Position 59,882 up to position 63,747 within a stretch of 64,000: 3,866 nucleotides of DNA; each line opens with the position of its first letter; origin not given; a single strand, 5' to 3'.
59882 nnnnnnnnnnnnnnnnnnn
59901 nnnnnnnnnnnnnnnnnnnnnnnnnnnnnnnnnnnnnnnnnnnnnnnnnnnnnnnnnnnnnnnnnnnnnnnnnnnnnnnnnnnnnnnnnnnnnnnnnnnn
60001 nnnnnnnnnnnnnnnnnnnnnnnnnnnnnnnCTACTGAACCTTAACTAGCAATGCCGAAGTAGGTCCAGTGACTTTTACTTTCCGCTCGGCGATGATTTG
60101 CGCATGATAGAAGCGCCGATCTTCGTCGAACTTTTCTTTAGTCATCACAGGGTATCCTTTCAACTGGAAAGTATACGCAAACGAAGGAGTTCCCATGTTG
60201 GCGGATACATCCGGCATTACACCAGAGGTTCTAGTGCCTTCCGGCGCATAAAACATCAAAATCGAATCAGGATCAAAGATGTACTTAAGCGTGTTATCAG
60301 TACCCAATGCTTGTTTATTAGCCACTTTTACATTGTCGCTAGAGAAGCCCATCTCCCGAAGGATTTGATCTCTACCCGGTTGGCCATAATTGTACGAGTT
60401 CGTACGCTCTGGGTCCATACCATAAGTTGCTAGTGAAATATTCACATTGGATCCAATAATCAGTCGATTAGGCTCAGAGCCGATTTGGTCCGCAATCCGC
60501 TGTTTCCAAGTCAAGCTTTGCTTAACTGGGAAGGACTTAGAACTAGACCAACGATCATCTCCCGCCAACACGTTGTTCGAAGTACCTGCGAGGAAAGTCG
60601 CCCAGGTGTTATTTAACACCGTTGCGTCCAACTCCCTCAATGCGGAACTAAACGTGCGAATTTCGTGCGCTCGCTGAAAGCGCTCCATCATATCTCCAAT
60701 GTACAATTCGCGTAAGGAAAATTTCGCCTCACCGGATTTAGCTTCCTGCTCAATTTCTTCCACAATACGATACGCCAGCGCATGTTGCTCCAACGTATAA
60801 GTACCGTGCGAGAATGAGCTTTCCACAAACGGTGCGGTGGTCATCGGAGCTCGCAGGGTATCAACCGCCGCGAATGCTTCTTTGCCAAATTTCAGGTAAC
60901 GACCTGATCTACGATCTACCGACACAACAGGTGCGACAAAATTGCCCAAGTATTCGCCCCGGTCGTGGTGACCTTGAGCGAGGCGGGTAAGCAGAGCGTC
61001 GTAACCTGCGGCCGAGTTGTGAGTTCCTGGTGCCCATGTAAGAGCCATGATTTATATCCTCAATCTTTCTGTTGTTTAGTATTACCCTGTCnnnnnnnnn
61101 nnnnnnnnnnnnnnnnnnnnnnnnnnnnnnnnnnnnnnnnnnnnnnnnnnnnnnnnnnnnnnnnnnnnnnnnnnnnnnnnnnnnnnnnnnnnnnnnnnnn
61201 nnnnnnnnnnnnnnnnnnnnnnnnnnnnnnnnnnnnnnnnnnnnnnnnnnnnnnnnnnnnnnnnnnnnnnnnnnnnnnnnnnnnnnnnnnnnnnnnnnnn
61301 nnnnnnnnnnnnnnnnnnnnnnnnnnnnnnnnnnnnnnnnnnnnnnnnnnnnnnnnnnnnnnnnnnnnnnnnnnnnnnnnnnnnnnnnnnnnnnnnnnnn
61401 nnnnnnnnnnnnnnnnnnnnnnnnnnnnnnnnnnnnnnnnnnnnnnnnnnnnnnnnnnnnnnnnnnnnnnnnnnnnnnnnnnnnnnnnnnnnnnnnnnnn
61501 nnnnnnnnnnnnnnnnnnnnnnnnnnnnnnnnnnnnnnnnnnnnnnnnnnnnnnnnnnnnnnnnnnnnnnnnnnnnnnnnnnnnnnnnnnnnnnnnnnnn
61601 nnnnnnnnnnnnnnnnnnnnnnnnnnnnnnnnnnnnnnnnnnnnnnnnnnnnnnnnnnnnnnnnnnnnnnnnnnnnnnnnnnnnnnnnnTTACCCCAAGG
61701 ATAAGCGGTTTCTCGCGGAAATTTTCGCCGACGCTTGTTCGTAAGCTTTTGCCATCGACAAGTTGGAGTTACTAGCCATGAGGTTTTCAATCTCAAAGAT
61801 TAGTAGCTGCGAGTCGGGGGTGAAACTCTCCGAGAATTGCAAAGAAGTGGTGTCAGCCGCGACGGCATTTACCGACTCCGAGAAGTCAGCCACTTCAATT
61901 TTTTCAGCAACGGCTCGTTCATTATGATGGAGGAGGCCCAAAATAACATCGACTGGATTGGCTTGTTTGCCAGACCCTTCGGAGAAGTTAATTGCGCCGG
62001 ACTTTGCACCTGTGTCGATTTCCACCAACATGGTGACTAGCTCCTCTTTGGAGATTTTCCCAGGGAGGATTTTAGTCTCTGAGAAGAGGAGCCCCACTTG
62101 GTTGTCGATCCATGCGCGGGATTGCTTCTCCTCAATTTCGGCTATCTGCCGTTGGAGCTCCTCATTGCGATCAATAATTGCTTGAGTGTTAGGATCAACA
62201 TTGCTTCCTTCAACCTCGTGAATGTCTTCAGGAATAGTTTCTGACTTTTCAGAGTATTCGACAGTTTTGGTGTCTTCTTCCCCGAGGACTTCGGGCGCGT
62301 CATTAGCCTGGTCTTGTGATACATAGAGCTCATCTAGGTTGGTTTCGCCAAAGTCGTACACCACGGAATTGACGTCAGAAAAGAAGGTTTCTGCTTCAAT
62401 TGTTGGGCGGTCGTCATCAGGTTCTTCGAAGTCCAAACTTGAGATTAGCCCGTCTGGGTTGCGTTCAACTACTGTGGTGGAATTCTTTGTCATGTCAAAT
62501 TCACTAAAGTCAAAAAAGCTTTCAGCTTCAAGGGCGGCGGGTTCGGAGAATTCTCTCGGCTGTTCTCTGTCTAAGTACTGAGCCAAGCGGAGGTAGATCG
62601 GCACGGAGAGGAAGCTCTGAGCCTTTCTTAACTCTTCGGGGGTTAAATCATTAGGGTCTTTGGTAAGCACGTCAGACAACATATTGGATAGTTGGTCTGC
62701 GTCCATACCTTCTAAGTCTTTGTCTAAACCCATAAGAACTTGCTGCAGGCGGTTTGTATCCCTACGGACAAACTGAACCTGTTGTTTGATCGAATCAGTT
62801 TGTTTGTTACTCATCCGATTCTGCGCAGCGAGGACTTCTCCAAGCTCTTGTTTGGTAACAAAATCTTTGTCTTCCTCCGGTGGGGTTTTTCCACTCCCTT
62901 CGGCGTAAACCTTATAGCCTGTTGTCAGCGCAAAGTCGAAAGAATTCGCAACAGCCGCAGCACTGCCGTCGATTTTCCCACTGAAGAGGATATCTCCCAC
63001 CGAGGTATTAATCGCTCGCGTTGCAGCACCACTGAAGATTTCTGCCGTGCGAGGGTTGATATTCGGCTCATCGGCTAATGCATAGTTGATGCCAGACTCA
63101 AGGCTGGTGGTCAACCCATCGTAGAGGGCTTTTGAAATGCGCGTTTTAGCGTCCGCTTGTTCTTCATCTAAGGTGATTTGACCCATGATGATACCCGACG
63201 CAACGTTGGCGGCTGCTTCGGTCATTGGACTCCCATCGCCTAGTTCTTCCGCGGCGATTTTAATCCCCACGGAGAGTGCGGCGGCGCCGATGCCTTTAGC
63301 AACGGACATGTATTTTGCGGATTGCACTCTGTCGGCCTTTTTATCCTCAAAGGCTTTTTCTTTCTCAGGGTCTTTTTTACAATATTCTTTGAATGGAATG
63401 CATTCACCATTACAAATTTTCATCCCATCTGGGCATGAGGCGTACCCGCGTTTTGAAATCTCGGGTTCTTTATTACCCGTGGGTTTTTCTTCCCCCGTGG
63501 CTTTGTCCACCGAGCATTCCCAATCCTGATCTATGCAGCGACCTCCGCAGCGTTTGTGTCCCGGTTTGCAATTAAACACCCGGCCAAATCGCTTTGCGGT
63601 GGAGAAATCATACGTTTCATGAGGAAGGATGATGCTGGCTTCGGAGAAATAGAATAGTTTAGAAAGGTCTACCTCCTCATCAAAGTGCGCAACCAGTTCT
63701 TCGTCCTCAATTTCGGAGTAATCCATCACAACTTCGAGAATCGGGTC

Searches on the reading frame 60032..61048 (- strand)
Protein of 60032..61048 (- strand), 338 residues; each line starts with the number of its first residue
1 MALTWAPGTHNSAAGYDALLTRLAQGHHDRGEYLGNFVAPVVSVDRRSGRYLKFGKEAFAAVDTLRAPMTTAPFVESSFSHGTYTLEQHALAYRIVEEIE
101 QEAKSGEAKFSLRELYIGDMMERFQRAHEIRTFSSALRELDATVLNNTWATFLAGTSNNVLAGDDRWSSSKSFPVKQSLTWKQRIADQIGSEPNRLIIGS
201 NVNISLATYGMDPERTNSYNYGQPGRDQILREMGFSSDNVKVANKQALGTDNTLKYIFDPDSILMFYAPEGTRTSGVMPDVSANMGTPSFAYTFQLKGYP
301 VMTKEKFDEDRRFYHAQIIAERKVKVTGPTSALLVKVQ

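Call 17: search_protein_families(library=phrogs, proteins=[window:60032-61048:-], max_evalue=0.001)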
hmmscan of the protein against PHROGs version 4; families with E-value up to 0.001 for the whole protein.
window:60032-61048:- (338 aa): 1 family
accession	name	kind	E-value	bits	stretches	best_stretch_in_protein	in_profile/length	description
phrog_1005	-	head and packaging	8.5e-42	144.5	1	13-336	9-311/315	major head protein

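Call 43: find_encoding_contigs(protein=window:60032-61048:-, flank=10000, max_places=3)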
Protein window:60032-61048:- (338 aa): no gene with exactly this product is on record in the collection.

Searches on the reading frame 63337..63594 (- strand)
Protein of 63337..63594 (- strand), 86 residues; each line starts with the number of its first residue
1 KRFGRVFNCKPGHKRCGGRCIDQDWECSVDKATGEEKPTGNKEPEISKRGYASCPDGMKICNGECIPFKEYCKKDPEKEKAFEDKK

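Call 15: search_protein_families(library=pfam, proteins=[window:63337-63594:-], max_evalue=10)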
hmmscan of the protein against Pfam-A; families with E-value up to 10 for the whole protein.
seq(86 aa): 3 families
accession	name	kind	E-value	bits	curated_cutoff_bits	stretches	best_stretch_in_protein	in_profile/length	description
PF15888.10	FOG_N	-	0.011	16.7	27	1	52-68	12-28/111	Folded gastrulation N-terminus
PF00057.23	Ldl_recept_a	-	0.054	14.2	24.1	1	8-28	2-23/37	Low-density lipoprotein receptor domain class A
PF25011.1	VSR_TRX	-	7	6.7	27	1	58-79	58-79/208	Vacuolar sorting receptor thioredoxin-like domain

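Call 16: search_protein_families(library=ncbifam, proteins=[window:63337-63594:-], max_evalue=10)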
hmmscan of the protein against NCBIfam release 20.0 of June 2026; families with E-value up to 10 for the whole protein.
seq(86 aa): 1 family
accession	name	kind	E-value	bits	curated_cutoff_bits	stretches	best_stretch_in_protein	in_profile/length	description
NF041328.1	C_rich_MXAN6577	subfamily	0.004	17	100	1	8-68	20-76/145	MXAN_6577-like cysteine-rich protein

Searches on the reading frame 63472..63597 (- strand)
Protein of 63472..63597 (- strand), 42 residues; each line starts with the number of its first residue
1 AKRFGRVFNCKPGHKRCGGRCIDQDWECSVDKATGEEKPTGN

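Call 38: find_homologous_proteins(query=A3, max_evalue=10)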
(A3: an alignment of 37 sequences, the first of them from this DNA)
Query A3 (37 sequences) (42 aa, profile of the alignment): 1 proteins with E <= 10 among 5 candidates.
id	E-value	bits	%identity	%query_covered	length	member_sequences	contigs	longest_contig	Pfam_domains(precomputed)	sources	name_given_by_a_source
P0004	2.4e-10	57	52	50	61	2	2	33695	-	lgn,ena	-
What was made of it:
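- Tried and rejected: It found 5 candidates and one hit, so it was nearly useless (call 38).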

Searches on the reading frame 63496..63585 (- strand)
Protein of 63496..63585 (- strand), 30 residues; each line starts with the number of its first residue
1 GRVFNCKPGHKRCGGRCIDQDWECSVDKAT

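Call 46: search_protein_representatives(alignment_id=A4)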
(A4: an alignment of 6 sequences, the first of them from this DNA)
Query: 6 sequences, 30 profile positions. Proteins with E-value up to 0.001 (for the whole library): 86; up to 1e-10: 7; up to 1e-30: 0. The best 86 are listed.
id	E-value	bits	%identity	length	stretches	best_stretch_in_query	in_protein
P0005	8.9e-25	101.9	-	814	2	1-30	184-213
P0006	2.0e-18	81.6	-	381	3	5-26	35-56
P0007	1.9e-14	68.8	-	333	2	4-27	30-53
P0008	8.7e-14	66.7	-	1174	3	2-29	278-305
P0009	6.2e-13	64.0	-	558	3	2-30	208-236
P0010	7.5e-12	60.5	-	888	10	4-19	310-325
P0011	2.5e-11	58.9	-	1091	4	1-26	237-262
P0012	8.7e-10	53.9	-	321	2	5-30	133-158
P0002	1.6e-09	53.1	-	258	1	3-30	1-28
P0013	1.8e-09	52.9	-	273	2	4-27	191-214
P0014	4.2e-09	51.7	-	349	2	5-29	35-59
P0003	6.0e-09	51.2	-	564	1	1-30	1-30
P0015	7.0e-09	51.0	-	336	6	8-24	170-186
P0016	1.3e-08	50.2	-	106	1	1-30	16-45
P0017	1.8e-08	49.7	-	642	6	4-19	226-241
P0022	2.6e-07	46.0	-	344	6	6-25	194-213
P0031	2.2e-06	43.0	-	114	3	6-28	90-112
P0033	3.3e-06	42.5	-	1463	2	3-27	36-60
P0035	3.6e-06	42.4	-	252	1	4-26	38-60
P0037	8.3e-06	41.2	-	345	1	1-26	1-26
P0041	1.5e-05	40.4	-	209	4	8-29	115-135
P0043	1.6e-05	40.3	-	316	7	6-24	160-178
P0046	2.3e-05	39.8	-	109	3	9-27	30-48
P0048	3.4e-05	39.2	-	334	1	3-27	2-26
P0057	9.2e-05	37.9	-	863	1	3-26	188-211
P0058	1.1e-04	37.7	-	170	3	11-27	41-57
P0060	1.4e-04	37.3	-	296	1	3-30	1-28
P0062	1.5e-04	37.2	-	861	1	2-28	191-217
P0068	3.3e-04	36.1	-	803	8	6-26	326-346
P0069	3.3e-04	36.1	-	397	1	5-29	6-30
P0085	9.2e-04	34.7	-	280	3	4-25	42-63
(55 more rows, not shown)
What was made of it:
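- A profile of the window copies found 86 protein clusters at E<=1e-3 among 1.84e9 (call 46).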

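Call 54: search_dna_similar(query=P0007, collection=phages, mode=protein, max_evalue=0.01, max_rows=20)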
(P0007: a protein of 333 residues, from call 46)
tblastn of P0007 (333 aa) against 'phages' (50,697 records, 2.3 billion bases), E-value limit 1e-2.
Records with a match: 6; places in all: 6; records where one place covers at least 80% of the query: 0.
Best place of each record, by identity: <60% 6.
By first word of the organism name: Listeria 2; Acinetobacter 2; Enterococcus 1; Bacteriophage 1.
By host as written in the record: - 3; Listeria monocytogenes 2; Enterococcus faecalis 1.
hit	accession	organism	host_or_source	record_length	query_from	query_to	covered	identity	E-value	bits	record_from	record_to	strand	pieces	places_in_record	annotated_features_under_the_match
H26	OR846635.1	Enterococcus phage Efs 1-1-1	Enterococcus faecalis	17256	212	283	22%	46.6%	1e-4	50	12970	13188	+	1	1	record has no annotation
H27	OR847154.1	Listeria phage LM 4-11-1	Listeria monocytogenes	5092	227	283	17%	55.2%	2e-5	52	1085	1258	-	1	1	record has no annotation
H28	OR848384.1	Listeria phage LM 4-14-1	Listeria monocytogenes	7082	227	283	17%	55.2%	2e-5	52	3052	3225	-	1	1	record has no annotation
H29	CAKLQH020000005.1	Acinetobacter phage MD-2021a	not known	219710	227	282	17%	56.1%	4e-4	48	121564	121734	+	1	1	cbpA: curved DNA-binding protein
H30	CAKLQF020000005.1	Acinetobacter phage MD-2021a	not known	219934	227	282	17%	56.1%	4e-4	48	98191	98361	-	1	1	cbpA: curved DNA-binding protein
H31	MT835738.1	Bacteriophage sp.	human fecal samples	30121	224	281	17%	42.6%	3e-3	45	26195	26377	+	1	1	record has no annotation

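Call 66: search_protein_families(library=pfam, proteins=[P0046, P0041, P0022, P0031, P0043, P0058, P0010, P0017, P0068, P0085], max_evalue=1)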
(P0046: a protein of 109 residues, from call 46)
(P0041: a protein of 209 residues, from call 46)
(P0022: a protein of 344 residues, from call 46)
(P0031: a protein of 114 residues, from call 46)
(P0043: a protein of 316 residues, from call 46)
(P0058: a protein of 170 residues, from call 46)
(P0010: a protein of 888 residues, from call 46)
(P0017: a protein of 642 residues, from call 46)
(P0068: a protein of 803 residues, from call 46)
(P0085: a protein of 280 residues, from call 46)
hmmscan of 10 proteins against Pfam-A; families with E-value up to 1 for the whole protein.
P0046 (109 aa): 0 families

P0041 (209 aa): 0 families

P0022 (344 aa): 0 families

P0031 (114 aa): 0 families

P0043 (316 aa): 1 family
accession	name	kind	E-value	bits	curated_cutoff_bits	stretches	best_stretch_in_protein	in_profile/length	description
PF15253.11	STIL_N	-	0.14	11.5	27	1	220-282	246-307/404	SCL-interrupting locus protein N-terminus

P0058 (170 aa): 0 families

P0010 (888 aa): 1 family
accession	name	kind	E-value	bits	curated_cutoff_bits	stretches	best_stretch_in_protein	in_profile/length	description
PF04885.19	Stig1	-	1.5e-56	189.3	24.1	11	220-267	37-84/85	Stigma-specific STIG1-like protein family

P0017 (642 aa): 6 families
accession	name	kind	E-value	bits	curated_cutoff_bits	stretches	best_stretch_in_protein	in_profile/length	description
PF04885.19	Stig1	-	4.7e-17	62.7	24.1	4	29-70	42-83/85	Stigma-specific STIG1-like protein family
PF21959.2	DUF6923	-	4.9e-12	46.6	27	1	424-558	15-160/234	Repeat of unknown function (DUF6923)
PF16819.11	DUF5074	-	0.0015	18.1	27.2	1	501-595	110-212/353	Domain of unknown function (DUF5074)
PF08450.18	SGL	-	0.0064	16.5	26.3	1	548-603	115-170/246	SMP-30/Gluconolactonase/LRE-like region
PF01731.26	Arylesterase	-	0.015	15.9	21.3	1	568-594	55-81/86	Arylesterase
PF00400.38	WD40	-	0.8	10.8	27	0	444-465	13-34/39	WD domain, G-beta repeat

P0068 (803 aa): 0 families

P0085 (280 aa): 0 families
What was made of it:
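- On Stig1-like Cys-rich repeat (PF04885): Only the myxobacterial look-alikes P0010 and P0017 match (call 66).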

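Call 102: find_encoding_contigs(protein=P0057, flank=10000, max_places=4)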
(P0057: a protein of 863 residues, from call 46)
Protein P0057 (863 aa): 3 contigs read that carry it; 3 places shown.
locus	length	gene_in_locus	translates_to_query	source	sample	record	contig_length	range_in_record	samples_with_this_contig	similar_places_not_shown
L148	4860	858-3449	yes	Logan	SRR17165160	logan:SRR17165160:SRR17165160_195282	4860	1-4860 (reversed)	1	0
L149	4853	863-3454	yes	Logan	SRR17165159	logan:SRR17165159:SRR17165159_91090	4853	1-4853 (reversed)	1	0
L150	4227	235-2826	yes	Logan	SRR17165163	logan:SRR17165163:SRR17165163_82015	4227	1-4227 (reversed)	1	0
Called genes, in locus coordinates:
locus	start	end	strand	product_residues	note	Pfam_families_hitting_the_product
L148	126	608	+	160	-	-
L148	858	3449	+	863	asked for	-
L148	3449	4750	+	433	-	-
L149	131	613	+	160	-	-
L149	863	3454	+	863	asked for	-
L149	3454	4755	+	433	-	-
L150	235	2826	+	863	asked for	-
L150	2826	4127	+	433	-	-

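Call 103: find_encoding_contigs(protein=P0062, flank=10000, max_places=4)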
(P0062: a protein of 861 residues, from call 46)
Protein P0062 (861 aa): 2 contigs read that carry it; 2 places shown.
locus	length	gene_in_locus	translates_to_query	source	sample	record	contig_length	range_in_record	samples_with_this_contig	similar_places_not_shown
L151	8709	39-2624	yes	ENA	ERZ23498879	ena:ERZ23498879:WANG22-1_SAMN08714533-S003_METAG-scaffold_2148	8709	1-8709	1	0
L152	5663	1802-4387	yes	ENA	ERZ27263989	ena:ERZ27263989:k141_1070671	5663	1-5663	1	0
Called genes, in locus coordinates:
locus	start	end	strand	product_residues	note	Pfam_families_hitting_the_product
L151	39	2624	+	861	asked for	-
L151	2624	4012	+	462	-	-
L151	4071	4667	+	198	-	-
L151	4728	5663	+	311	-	-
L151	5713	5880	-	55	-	-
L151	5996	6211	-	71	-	-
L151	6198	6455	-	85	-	-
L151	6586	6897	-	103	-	-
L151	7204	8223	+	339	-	-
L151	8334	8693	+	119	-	-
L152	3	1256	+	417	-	?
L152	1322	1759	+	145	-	-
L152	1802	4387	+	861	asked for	-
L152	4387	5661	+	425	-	?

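Call 104: find_encoding_contigs(protein=P0005, flank=10000, max_places=3)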
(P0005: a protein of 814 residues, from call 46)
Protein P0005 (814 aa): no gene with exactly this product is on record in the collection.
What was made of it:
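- Tried and rejected: This failed, or gave only 4-9 kb contigs (calls 43, 102-104).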

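Call 112: search_protein_families(library=pfam, proteins=[P0060, P0069, P0037, P0048, P0008, P0006, P0011, P0033, P0035], max_evalue=0.001)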
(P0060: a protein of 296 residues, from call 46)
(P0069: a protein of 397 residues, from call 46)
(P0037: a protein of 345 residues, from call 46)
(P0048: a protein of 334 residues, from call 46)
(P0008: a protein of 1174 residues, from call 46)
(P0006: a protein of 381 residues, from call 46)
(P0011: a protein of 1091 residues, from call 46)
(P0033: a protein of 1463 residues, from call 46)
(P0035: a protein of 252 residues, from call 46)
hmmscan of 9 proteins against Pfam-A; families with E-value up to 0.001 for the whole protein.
P0060 (296 aa): 1 family
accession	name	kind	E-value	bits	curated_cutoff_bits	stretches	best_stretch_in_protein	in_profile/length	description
PF04970.19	LRAT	-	3.9e-10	40.5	24.3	1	87-193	4-114/120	Lecithin retinol acyltransferase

P0069 (397 aa): 1 family
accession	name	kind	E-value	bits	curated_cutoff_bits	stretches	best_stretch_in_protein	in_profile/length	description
PF00929.31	RNase_T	-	6.3e-11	43.5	24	1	179-366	1-163/164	Exonuclease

P0037 (345 aa): 0 families

P0048 (334 aa): 0 families

P0008 (1174 aa): 2 families
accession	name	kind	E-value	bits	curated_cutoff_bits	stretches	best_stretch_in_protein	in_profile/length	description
PF00069.31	Pkinase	-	1.5e-07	31.5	31.7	1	478-539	91-147/263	Protein kinase domain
PF02958.26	EcKL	-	0.00054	19.8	22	1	502-540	213-251/294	Ecdysteroid kinase-like family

P0006 (381 aa): 1 family
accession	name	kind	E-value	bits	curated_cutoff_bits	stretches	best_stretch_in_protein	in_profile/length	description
PF00226.36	DnaJ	-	4.2e-14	52.8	27.8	1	203-258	2-58/63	DnaJ domain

P0011 (1091 aa): 0 families

P0033 (1463 aa): 0 families

P0035 (252 aa): 1 family
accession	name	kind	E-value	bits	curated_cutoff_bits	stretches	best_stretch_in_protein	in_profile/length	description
PF00226.36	DnaJ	-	4.9e-18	65.4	27.8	1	160-209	1-51/63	DnaJ domain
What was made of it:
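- J-domain and kinase carriers resemble membrane-tethered cytoplasmic proteins (call 112).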
